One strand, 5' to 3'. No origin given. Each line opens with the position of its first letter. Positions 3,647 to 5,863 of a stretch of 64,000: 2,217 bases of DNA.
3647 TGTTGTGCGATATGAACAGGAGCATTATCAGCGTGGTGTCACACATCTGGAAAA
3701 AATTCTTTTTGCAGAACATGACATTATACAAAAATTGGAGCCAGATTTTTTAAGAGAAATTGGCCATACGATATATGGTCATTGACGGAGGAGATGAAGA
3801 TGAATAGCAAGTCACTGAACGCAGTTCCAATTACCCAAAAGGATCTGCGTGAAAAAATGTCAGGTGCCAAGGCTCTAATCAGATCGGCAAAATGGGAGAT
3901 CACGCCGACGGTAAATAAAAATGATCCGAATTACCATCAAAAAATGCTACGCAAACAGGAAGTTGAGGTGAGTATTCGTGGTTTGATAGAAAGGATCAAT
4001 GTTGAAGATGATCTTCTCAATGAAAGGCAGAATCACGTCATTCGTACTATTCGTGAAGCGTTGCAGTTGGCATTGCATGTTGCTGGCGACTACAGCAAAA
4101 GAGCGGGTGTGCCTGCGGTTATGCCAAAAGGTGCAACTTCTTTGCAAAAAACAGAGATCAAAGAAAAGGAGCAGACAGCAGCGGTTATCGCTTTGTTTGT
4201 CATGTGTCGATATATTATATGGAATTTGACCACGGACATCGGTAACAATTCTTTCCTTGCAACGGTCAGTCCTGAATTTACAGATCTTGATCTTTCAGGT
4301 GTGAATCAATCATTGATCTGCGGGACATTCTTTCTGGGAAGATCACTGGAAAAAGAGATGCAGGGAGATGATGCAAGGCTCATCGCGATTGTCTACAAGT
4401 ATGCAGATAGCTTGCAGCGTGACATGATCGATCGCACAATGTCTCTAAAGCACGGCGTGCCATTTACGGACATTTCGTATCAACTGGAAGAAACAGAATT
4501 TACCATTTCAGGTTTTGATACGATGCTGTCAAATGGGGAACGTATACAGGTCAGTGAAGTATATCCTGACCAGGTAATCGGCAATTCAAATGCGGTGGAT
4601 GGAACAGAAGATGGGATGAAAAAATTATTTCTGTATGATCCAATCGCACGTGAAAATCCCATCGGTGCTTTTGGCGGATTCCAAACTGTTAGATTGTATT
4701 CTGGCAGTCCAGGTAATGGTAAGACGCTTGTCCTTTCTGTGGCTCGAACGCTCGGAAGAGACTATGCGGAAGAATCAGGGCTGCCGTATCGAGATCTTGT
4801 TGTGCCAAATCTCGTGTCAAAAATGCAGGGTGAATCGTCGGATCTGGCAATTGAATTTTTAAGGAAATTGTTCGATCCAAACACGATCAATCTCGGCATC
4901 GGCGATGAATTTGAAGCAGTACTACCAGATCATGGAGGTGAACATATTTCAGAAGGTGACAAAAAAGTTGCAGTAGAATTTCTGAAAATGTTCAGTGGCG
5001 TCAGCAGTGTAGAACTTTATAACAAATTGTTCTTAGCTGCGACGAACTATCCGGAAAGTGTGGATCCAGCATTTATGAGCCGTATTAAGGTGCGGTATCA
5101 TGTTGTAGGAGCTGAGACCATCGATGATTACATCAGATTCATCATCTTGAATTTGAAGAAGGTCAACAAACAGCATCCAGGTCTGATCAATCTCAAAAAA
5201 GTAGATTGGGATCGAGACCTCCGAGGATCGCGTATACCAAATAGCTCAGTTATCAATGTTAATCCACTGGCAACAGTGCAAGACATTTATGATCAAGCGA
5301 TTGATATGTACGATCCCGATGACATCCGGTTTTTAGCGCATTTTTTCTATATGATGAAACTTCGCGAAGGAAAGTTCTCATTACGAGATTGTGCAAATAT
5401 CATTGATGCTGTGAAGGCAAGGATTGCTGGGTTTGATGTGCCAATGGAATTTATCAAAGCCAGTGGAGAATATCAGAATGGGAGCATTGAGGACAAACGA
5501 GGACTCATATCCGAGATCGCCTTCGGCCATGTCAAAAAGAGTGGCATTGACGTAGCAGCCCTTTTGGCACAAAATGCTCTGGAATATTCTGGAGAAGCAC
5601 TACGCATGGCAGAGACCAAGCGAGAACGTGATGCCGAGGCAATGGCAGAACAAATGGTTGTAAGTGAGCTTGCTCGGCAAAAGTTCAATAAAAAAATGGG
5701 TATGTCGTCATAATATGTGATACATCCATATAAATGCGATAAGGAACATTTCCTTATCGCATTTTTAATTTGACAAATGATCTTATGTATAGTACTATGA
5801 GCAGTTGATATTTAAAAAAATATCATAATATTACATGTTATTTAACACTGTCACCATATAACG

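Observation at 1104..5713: Three-gene operon: 526-aa coiled-coil protein, 344-aa unknown protein, 638-aa classic AAA ATPase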

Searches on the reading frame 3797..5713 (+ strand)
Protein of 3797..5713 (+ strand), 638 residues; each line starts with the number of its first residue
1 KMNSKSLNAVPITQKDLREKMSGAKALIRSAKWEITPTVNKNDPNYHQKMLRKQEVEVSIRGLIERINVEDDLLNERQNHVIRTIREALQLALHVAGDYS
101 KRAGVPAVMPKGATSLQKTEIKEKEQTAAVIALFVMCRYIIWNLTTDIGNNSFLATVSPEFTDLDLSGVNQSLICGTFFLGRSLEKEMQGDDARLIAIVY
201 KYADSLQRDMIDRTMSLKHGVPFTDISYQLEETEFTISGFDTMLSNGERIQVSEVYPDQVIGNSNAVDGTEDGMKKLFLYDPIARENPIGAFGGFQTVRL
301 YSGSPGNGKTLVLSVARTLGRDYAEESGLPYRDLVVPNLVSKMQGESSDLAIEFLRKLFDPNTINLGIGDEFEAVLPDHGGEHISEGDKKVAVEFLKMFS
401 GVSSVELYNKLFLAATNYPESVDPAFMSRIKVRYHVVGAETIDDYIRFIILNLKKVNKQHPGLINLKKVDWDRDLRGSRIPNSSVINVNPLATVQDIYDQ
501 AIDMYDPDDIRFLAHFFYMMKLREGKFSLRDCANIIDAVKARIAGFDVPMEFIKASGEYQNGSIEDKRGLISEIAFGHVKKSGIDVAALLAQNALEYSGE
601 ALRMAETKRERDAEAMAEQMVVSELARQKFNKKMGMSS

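Call 4: search_protein_families(library=pfam, proteins=[window:3797-5713:+], max_evalue=0.1)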
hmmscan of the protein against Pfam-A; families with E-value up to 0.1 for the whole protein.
window:3797-5713:+ (638 aa): 1 family
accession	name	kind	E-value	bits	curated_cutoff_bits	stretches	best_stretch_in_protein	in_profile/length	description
PF00004.35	AAA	-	7.6e-11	43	21.2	1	300-435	2-128/131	ATPase family associated with various cellular activities (AAA)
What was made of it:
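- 3800..5713 (+): Gene C: 637-aa single-ring classic-clade AAA ATPase. It comprises a unique N-domain (1-290), the AAA core (297-440), a lid, and a long C-terminal helix (585-632). PF00004 at 43 bits (call 4).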

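Call 5: search_protein_families(library=ncbifam, proteins=[window:3797-5713:+], max_evalue=0.1)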
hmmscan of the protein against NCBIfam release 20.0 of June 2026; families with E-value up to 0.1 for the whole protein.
window:3797-5713:+ (638 aa): 4 families
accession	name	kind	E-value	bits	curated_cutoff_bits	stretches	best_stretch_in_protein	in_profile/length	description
TIGR01243.1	CDC48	subfamily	7.8e-07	27.8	802.65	1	300-431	492-612/733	CDC48 family AAA ATPase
TIGR03689.1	pup_AAA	equivalog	0.00026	19.9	504.75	1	297-427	218-351/512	proteasome ATPase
NF041006.2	cell_div_CdvC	equivalog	0.00045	19.2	650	1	302-468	140-298/370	cell division protein CdvC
TIGR01242.2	TIGR01242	subfamily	0.0029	16.7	500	1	300-427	152-271/362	proteasome-activating nucleotidase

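Call 6: search_protein_families(library=padloc, proteins=[window:3797-5713:+], max_evalue=0.1)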
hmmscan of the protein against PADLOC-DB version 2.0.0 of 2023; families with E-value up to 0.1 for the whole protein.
window:3797-5713:+ (638 aa): 3 families
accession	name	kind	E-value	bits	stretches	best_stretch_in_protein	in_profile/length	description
PDLC00915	TRIP13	-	8.6e-06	23.4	1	409-467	181-238/302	TRIP13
PDLC04231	IetA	-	2.4e-05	22.3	1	300-449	121-256/262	-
PDLC04232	IetA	-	0.00065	17.2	1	300-437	120-244/330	-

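Call 14: find_homologous_proteins(query=window:3800-5713:+)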
Query window:3800-5713:+ (637 aa): 12 proteins with E <= 0.001 among 8000 candidates.
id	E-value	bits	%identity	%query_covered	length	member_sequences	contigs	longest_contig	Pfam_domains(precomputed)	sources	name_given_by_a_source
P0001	0.0e+0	1348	95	100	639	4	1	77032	PF00004.36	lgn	-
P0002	2.1e-235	801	56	100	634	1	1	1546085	PF00004.36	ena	-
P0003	4.4e-232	790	55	99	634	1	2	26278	PF00004.36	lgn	-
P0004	1.2e-224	765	54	100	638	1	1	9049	PF00004.36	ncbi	-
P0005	1.6e-224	765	54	99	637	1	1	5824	PF00004.36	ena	-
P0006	2.7e-222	758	53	99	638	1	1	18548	PF00004.36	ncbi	-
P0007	1.7e-214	732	52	100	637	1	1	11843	PF00004.36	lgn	-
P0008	3.5e-198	678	50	99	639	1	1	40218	PF00004.36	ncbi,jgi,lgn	ncbi:MAG: AAA family ATPase [Parcubacteria group bacterium]|jgi:ATP-dependent 26S proteasome regulat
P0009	1.3e-196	673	48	99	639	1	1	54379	PF00004.36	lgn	-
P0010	1.8e-195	669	47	99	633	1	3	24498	PF00004.36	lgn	-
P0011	1.1e-180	620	46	99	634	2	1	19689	PF00004.36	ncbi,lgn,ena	-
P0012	9.5e-102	360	33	99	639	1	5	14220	PF00004.36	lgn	-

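Call 15: find_encoding_contigs(protein=P0002, flank=10000, max_places=3)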
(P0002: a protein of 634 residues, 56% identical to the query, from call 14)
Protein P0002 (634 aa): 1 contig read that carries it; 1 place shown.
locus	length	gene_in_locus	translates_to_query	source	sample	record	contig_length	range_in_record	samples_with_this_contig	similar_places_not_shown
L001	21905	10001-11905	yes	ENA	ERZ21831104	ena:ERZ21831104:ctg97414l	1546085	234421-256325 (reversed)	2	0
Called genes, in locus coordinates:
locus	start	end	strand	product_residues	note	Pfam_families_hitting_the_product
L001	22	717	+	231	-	PF22935:RM44_endonuclase, PF14622:Ribonucleas_3_3, PF00636:Ribonuclease_3, PF00035:dsrm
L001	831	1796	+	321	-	PF01259:SAICAR_synt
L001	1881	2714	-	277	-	PF00581:Rhodanese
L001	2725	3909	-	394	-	PF00551:Formyl_trans_N, PF02911:Formyl_trans_C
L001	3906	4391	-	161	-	PF01327:Pep_deformylase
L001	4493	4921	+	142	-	-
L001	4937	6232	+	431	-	PF13393:tRNA-synt_His, PF00587:tRNA-synt_2b (weak), PF03129:HGTP_anticodon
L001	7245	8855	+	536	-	-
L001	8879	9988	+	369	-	-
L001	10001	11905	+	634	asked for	PF00004:AAA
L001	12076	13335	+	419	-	PF20343:DUF6638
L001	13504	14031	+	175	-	-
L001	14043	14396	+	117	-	-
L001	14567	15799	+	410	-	PF10095:DUF2333 (faint)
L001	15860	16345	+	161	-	-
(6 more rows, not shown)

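Call 16: find_encoding_contigs(protein=P0008, flank=10000, max_places=3)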
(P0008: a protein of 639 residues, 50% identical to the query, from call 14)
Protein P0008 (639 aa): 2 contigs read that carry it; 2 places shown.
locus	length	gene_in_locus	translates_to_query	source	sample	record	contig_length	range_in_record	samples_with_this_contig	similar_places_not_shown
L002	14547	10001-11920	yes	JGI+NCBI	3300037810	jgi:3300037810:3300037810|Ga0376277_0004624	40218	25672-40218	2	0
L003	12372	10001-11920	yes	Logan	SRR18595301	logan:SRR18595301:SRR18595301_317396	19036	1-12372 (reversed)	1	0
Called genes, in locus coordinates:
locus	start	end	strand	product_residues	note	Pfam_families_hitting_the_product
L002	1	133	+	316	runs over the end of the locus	PF13672:PP2C_2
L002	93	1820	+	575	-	PF00069:Pkinase (faint), PF07714:PK_Tyr_Ser-Thr (faint)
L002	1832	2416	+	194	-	PF01467:CTP_transf_like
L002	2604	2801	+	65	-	-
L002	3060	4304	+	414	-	PF17767:NAPRTase_N, PF04095:NAPRTase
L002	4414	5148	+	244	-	PF01513:NAD_kinase (weak), PF20143:NAD_kinase_C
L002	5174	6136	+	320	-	PF02540:NAD_synthase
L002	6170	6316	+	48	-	-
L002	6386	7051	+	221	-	-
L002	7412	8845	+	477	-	-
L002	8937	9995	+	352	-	-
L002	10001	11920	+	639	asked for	PF00004:AAA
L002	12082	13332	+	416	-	PF20343:DUF6638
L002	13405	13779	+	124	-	-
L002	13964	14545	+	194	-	?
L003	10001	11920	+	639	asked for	PF00004:AAA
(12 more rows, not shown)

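Call 25: find_related_loci(query=A2, collection=genome_contigs, flank=10000)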
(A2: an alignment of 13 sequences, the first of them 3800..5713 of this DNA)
Query A2 (637 aa) in genome_contigs; peptide patterns used: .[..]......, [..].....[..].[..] (x = any residue, [..] = any of these).
43 stretches matched a pattern; 2 encode a relative of the query (tblastn E <= 1e-3); 2 distinct loci.
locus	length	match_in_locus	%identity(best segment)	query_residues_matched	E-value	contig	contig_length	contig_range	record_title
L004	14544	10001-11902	50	4-635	0e+0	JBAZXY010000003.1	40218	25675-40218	MAG: Parcubacteria group bacterium isolate SO_2017_GW1_67 NODE_4624_length_40218_cov_2.134519_OW334_2017, whole genome s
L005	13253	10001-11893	46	1-633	0e+0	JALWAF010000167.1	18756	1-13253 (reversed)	MAG: Candidatus Moraniibacteriota bacterium isolate T10_metabat2_scaf2bin.006 T10_NODE_811_length_18756_cov_6.199259, wh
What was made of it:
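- Tried and rejected: It used peptide patterns specific to the window sub-family, so it does not measure the spread of the whole family (call 25).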

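Call 27: find_encoding_contigs(protein=P0012, flank=10000, max_places=2)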
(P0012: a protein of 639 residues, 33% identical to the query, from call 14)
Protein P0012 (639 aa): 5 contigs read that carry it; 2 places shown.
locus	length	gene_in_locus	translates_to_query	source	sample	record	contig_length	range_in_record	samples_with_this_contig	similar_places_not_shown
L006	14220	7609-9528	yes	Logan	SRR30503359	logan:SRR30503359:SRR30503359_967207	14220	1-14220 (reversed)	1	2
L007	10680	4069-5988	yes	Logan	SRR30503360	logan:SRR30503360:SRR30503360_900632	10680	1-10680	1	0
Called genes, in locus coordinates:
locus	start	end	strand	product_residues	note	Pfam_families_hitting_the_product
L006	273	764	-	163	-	PF01245:Ribosomal_L19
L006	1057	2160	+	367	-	PF00497:SBP_bac_3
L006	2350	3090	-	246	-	-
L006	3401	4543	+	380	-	-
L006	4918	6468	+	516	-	-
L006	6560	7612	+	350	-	-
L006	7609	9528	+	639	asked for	PF00004:AAA (weak)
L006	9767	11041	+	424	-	PF20343:DUF6638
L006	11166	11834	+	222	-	-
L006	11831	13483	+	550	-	-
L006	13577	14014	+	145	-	-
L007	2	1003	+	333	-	?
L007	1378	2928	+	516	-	-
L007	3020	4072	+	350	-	-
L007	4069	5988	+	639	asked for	PF00004:AAA (weak)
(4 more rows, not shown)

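Call 28: find_encoding_contigs(protein=P0009, flank=10000, max_places=2)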
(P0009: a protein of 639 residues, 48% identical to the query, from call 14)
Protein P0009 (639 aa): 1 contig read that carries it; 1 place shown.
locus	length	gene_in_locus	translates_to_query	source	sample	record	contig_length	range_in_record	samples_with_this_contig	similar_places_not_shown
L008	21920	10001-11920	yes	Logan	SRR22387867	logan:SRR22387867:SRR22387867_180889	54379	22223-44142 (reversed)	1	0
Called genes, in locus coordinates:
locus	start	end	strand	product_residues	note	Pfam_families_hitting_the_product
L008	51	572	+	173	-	-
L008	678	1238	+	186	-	PF00293:NUDIX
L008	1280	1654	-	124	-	-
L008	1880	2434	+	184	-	-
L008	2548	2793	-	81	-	-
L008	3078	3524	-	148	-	PF00583:Acetyltransf_1, PF13673:Acetyltransf_10, PF13508:Acetyltransf_7, PF08445:FR47 (weak)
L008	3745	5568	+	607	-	-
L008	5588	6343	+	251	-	-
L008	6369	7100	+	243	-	-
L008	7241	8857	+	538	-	-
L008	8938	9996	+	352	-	-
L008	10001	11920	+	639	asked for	PF00004:AAA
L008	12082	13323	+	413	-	PF00999:Na_H_Exchanger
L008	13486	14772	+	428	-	PF20343:DUF6638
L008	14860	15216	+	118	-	-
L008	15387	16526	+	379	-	PF10095:DUF2333 (faint)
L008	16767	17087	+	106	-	-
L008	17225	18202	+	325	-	-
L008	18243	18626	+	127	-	PF01741:MscL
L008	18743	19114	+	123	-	-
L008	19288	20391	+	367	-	PF00226:DnaJ, PF01556:DnaJ_C, PF00684:DnaJ_CXXCXGXG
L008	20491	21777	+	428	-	PF01210:NAD_Gly3P_dh_N (faint), PF03446:NAD_binding_2, PF03721:UDPG_MGDP_dh_N, PF00984:UDPG_MGDP_dh, PF03720:UDPG_MGDP_dh_C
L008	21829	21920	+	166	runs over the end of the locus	-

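Call 36: predict_structure(alignment_id=A2)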
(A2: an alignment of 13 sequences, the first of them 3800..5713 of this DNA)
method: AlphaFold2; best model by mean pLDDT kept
length: 637 residues; sequences in the alignment: 13
mean_pLDDT: 77.1   pTM: 0.50
mean pLDDT of the five models: 77.1, 74.7, 73.1, 63.9, 61.5
residues with pLDDT >= 90: 77; 70-90: 427; 50-70: 86; < 50: 47
segments of 3 or more residues with pLDDT < 50: 1-6, 243-251, 341-343, 400-404, 418-437
pLDDT, mean of each block of 10 residues (from residue 1): 53 88 86 77 76 84 71 76 93 92 81 85 92 93 76 76 84 91 81 88 89 81 80 75 42 71 80 89 81 68 63 86 83 69 62 82 82 57 64 67 63 64 43 43 83 78 83 67 77 90 88 90 75 78 83 75 85 85 85 82 72 76 82 68
secondary structure, 60 per line:
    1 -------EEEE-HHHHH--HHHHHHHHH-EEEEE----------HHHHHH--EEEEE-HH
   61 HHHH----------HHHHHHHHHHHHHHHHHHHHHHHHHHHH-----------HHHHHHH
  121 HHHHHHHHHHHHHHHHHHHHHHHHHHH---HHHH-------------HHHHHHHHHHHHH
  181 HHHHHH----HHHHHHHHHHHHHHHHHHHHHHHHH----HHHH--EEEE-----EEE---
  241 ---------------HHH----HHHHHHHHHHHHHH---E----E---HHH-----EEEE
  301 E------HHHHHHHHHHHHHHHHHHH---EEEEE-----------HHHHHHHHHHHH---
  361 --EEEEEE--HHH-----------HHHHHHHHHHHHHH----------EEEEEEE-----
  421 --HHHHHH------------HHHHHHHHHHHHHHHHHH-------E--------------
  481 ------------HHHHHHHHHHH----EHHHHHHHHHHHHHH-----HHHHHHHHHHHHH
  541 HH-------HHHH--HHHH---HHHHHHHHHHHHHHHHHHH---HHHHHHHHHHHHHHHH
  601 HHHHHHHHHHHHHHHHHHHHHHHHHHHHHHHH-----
elements in order: E8-11 H13-17 H20-28 E30-34 H45-50 E53-57 H59-64 H75-102 H114-147 H151-154 H168-186 H191-215 H220-223 E226-229 E235-237 H263-276 E297-301 H308-326 E330-334 H346-357 E363-368 H385-398 E409-415 H423-428 H441-458 H493-503 H509-522 H528-542 H550-553 H556-559 H563-581 H585-632
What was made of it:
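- On Vps4 / meiotic-clade AAA: The AF2 N-domain is a small alpha/beta unit plus four helices of 19-34 residues (call 36).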

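Call 38: search_solved_structures(query=A2, max_evalue=0.001, show_alignments=2)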
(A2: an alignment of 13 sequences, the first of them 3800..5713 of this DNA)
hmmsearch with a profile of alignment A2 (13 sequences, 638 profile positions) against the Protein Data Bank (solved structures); distinct sequences matched with E-value up to 0.001: 176 (the best 60 are shown).
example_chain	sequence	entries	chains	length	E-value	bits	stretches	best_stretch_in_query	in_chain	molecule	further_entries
7nku_A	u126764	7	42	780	1.6e-19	72.8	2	299-426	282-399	ATPase family gene 2 protein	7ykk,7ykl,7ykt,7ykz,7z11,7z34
7wd3_A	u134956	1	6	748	3.8e-19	71.6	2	299-426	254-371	ATPase family gene 2 protein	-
6chs_H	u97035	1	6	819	6.5e-19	70.8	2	298-426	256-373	Putative cell division control protein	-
6oaa_B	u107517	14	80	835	1.4e-18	69.7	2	243-426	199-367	Cell division control protein 48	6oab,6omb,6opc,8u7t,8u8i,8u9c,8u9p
8dar_A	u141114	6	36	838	1.5e-18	69.6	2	243-426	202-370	Cell division control protein 48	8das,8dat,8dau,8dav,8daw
7wbb_A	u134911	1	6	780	2.6e-18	68.8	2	299-426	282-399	AFG2 isoform 1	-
6oa9_A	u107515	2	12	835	5.4e-18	67.8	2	243-426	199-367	Cell division control protein 48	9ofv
7wub_D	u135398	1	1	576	6.1e-18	67.6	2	299-426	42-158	Transitional endoplasmic reticulum ATPase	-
7wub_C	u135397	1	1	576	6.1e-18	67.6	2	299-426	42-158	Transitional endoplasmic reticulum ATPase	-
6mck_A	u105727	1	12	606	7.5e-18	67.3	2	299-426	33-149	Transitional endoplasmic reticulum ATPase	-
7rlj_A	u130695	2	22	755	8.2e-18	67.2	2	299-426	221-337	Transitional endoplasmic reticulum ATPase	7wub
7rlb_A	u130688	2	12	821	8.4e-18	67.1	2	297-426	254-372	Transitional endoplasmic reticulum ATPase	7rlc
8yka_A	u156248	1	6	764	8.5e-18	67.1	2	299-426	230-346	Transitional endoplasmic reticulum ATPase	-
1r7r_A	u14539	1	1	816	9.4e-18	67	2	298-426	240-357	Transitional endoplasmic reticulum ATPase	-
7y4w_A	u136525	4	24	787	9.4e-18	67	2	299-426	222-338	Transitional endoplasmic reticulum ATPase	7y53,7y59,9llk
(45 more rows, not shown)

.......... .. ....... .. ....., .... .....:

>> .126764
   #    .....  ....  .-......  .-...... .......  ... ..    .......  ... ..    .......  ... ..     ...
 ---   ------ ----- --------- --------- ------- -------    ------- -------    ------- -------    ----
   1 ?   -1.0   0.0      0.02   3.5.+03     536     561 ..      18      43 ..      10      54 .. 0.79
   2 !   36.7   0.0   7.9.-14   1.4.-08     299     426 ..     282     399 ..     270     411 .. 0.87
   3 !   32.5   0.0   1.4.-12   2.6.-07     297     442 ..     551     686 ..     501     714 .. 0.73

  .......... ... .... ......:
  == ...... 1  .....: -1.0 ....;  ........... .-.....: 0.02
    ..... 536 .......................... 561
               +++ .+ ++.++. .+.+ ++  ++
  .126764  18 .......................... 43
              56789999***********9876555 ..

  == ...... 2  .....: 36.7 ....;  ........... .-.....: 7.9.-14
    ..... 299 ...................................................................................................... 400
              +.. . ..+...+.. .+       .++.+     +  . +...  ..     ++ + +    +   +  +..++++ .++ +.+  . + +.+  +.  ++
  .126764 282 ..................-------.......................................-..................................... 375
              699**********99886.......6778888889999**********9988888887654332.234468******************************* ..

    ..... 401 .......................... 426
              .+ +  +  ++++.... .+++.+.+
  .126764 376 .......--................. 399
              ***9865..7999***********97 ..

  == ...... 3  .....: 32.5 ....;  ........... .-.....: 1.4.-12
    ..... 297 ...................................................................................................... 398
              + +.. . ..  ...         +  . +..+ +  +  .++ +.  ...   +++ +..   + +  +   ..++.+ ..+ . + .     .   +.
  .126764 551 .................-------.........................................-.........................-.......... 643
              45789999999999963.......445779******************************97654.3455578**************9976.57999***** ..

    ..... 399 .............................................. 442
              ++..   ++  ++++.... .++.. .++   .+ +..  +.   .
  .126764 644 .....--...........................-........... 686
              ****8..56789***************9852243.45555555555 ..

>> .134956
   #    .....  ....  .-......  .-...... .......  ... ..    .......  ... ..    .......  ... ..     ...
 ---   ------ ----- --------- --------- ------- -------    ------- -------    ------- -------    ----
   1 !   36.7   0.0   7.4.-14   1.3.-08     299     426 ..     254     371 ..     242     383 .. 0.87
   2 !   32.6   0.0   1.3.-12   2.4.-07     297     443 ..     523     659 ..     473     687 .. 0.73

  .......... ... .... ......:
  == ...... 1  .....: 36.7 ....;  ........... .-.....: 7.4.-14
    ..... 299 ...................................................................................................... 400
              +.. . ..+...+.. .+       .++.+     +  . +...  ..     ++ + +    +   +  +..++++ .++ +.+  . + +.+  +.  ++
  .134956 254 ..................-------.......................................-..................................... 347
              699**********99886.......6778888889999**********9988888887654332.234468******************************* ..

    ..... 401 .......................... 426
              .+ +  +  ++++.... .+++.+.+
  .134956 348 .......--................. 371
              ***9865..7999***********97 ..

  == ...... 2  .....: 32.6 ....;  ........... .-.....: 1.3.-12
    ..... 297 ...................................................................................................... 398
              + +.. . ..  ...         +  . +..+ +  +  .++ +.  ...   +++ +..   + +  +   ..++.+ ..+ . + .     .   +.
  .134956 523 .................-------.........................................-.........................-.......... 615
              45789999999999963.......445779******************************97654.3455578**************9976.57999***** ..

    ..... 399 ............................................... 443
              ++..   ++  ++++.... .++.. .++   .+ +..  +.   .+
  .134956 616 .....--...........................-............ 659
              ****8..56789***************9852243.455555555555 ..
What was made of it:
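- On Vps4 / meiotic-clade AAA: With the window-clade profile, Vps4B scores about 41 bits (call 38).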

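Call 64: search_protein_families(library=phrogs, proteins=[window:3800-5713:+], max_evalue=0.01)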
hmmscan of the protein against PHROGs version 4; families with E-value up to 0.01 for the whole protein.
window:3800-5713:+ (637 aa): 1 family
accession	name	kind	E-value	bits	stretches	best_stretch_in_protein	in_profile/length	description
phrog_3757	-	unknown function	9.6e-06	26.2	1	299-433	130-251/367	-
